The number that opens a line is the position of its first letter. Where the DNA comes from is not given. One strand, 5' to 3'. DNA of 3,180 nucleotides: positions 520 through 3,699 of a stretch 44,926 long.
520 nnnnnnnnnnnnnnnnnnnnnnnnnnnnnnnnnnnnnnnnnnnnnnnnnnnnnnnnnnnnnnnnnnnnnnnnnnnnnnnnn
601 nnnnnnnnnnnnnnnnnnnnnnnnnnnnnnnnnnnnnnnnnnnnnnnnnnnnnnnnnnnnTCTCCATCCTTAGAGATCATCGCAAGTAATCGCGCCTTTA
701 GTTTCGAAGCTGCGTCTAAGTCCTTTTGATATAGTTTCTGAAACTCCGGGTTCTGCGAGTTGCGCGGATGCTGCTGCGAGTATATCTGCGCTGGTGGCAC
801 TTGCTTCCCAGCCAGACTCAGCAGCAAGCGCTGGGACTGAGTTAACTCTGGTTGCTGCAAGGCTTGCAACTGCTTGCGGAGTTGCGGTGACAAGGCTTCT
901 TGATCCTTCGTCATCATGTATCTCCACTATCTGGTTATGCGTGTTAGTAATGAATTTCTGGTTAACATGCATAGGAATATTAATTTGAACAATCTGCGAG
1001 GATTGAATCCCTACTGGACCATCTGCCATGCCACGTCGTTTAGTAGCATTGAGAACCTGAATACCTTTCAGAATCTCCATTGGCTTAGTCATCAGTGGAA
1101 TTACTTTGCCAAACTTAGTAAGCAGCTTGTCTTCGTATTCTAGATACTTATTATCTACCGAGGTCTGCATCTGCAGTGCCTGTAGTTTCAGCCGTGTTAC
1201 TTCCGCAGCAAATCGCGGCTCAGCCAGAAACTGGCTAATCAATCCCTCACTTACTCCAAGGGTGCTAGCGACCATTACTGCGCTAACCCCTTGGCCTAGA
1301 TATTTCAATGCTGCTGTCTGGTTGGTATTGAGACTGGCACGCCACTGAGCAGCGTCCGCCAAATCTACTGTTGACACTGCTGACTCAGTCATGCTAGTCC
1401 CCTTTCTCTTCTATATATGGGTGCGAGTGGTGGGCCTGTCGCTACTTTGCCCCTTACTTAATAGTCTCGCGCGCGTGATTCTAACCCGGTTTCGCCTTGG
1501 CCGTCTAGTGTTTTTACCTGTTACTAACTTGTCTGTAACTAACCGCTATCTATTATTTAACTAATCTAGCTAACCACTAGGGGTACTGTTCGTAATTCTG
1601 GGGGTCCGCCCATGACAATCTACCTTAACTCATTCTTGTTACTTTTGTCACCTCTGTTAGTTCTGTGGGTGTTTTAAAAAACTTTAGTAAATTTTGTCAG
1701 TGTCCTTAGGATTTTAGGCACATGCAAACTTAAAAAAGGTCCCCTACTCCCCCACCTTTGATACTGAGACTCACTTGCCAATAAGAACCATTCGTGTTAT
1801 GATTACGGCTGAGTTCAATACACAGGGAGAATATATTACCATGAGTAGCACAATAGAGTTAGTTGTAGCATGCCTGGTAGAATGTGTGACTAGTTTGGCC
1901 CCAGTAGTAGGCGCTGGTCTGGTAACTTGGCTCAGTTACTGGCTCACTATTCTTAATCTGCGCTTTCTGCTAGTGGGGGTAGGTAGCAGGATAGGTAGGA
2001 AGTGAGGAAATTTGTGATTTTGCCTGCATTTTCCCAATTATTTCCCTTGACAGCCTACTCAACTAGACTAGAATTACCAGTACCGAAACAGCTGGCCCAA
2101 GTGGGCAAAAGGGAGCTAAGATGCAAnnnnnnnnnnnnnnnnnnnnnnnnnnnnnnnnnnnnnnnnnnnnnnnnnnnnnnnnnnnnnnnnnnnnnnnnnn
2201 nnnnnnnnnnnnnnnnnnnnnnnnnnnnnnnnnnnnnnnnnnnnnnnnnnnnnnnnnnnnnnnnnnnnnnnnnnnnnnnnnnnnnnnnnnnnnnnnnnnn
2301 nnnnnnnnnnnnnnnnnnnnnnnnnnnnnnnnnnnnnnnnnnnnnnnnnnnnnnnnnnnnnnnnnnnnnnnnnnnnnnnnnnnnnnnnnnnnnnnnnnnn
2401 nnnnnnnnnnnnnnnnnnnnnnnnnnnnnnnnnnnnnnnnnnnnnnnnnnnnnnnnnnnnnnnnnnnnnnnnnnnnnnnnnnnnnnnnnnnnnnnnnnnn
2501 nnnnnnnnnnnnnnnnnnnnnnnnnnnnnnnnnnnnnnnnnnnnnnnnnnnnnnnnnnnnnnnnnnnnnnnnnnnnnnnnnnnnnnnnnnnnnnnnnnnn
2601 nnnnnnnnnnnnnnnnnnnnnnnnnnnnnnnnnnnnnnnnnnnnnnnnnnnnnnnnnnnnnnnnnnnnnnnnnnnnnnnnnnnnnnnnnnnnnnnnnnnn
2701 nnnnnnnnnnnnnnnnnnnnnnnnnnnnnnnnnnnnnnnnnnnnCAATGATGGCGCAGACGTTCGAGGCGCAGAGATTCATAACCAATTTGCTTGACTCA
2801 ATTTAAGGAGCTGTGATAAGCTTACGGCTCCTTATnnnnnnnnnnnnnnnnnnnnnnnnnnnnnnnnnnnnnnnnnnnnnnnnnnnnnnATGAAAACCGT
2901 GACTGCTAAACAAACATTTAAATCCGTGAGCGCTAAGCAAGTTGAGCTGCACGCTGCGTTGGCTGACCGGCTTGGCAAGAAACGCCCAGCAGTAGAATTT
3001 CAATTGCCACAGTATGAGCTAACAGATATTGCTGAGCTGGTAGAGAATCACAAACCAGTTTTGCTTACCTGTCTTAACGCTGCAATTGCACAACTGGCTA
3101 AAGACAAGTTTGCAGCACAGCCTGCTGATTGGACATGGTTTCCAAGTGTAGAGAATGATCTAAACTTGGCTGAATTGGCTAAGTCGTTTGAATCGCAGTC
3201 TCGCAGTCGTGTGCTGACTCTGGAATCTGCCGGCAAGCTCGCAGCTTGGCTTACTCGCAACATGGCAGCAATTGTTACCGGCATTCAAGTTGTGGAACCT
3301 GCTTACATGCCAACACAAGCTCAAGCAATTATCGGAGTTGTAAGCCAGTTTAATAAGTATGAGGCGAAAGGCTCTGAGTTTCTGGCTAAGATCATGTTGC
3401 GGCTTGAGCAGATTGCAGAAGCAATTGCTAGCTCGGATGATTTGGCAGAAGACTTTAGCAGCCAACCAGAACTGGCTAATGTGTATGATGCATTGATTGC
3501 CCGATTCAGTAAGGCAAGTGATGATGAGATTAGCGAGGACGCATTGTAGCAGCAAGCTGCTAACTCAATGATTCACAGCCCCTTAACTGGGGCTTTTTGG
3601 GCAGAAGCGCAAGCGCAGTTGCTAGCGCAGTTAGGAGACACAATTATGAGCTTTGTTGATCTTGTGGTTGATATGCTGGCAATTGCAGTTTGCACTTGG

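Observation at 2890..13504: Five unrelated-looking proteins share a C-terminal [IV]-[ST]-x-[DS]-[DAS]-L tail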

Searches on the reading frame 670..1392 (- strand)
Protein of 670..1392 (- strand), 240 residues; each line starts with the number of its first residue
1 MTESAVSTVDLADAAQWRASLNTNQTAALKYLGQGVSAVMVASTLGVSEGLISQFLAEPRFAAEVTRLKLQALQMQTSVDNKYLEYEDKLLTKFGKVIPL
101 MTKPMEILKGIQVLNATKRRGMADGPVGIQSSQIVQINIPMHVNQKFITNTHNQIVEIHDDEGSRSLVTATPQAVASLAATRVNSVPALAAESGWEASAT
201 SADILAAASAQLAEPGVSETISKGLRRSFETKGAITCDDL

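Call 6: search_protein_families(library=phrogs, proteins=[window:670-1392:-], max_evalue=0.1)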
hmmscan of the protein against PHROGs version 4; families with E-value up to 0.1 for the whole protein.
window:670-1392:- (240 aa): 3 families
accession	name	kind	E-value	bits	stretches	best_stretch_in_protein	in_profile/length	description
phrog_4775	-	connector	0.067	12.2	1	108-223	504-610/876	pre-neck appendage protein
phrog_7061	-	DNA, RNA and nucleotide metabolism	0.082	14.5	1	16-56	25-65/70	HTH DNA binding protein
phrog_4494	-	unknown function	0.084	14.4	0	27-121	10-105/109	-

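Call 7: search_protein_families(library=pfam, proteins=[window:670-1392:-], max_evalue=0.1)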
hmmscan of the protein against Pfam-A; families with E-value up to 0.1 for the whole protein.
window:670-1392:- (240 aa): 1 family
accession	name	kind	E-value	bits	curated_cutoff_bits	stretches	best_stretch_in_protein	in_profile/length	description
PF15975.10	Flot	-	0.098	13.2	27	1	63-117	24-77/124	Flotillin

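Call 15: search_dna_similar(query=window:670-1392:-, collection=phages, mode=protein, max_evalue=0.01, max_rows=30)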
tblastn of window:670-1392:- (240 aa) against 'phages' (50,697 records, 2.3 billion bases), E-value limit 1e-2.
Records with a match: 1; places in all: 1; records where one place covers at least 80% of the query: 0.
Best place of each record, by identity: <60% 1.
By first word of the organism name: Polaromonas 1.
By host as written in the record: Polaromonas sp. 1.
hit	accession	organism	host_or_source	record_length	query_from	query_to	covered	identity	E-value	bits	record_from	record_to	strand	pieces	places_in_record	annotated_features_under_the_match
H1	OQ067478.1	Polaromonas phage Tiera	Polaromonas sp.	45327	29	159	55%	28.2%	2e-4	48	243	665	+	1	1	putative small terminase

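Call 87: find_homologous_proteins(query=window:670-1392:-, max_evalue=0.001)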
Query window:670-1392:- (240 aa): 50 proteins with E <= 0.001 among 5088 candidates.
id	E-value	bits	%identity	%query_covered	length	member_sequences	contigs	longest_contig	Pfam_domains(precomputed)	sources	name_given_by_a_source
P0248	5.4e-134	463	90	100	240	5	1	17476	-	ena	-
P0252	1.5e-114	399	75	100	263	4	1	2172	-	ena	-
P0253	1.6e-113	396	74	100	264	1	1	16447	-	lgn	-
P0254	1.7e-113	396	73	100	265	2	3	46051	-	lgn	-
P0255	7.6e-111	387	74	100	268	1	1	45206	-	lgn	-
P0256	1.4e-99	350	71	97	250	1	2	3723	-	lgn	-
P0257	3.9e-96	339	69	95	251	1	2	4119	-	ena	-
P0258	2.8e-92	326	68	94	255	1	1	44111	-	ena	-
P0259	3.3e-81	290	64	95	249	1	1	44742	-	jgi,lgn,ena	-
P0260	1.0e-78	282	58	93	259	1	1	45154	-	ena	-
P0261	2.7e-78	281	61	93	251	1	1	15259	-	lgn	-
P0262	6.7e-77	276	59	94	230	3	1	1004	-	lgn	-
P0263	4.6e-76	273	60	95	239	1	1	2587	-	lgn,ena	-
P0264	9.0e-76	272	60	95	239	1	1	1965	-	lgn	-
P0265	4.0e-75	270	61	93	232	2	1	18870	-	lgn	-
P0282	1.2e-65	239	53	97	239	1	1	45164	-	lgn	-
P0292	2.8e-60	222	50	93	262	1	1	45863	-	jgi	jgi:predicted transcriptional regulator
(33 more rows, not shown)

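Call 102: find_encoding_contigs(protein=P0292, flank=10000, max_places=1)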
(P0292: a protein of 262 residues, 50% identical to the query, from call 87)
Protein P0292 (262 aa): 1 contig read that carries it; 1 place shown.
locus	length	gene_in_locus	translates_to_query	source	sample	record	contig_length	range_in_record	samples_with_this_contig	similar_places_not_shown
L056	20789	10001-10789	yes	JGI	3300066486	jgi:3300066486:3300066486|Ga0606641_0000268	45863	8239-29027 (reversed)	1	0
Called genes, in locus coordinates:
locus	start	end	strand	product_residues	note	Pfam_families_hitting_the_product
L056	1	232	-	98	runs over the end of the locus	-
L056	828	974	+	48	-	-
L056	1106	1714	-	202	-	-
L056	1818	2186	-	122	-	-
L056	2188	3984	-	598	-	PF13086:AAA_11 (faint), PF13604:AAA_30, PF05970:PIF1 (faint), PF13245:AAA_19, PF01443:Viral_helicase1 (weak), PF13538:UvrD_C_2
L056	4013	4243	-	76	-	-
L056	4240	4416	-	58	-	-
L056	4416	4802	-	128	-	-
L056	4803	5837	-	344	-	-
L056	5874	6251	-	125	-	-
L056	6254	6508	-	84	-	-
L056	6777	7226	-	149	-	-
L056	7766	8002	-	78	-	-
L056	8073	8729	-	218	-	-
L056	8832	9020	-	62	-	-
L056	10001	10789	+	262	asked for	-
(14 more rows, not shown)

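Call 103: find_encoding_contigs(protein=P0282, flank=10000, max_places=1)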
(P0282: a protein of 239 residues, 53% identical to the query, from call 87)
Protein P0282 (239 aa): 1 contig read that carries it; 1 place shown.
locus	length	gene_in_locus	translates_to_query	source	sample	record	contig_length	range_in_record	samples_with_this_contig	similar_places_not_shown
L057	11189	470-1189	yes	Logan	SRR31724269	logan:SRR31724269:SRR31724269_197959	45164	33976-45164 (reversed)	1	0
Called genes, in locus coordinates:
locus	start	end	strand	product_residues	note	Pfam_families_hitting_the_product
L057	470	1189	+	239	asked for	-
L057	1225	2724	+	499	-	-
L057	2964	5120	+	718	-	PF23899:SU10_portal (weak)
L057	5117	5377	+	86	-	-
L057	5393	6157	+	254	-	-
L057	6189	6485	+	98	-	PF11133:Phage_head_fibr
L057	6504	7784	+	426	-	PF17236:SU10_MCP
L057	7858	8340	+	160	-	-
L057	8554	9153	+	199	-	-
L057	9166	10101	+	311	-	-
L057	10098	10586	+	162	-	-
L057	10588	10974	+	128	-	-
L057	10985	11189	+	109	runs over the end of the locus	-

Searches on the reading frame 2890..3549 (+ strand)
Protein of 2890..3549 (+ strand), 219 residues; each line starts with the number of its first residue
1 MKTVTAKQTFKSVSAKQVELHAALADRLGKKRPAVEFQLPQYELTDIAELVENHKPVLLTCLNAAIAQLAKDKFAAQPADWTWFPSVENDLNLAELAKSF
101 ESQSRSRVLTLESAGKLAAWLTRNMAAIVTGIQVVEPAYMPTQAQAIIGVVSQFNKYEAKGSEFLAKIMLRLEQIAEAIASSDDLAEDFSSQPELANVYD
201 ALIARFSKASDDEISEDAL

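Call 6: search_protein_families(library=phrogs, proteins=[window:2890-3549:+], max_evalue=0.1)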
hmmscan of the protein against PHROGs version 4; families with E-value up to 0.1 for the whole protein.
window:2890-3549:+ (219 aa): 0 families

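Call 7: search_protein_families(library=pfam, proteins=[window:2890-3549:+], max_evalue=0.1)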
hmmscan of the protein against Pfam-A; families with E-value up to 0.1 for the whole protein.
window:2890-3549:+ (219 aa): 1 family
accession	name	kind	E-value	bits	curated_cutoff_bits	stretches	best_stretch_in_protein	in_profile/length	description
PF12041.13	DELLA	-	0.099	13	23.8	0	43-92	15-65/69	Transcriptional regulator DELLA protein N terminal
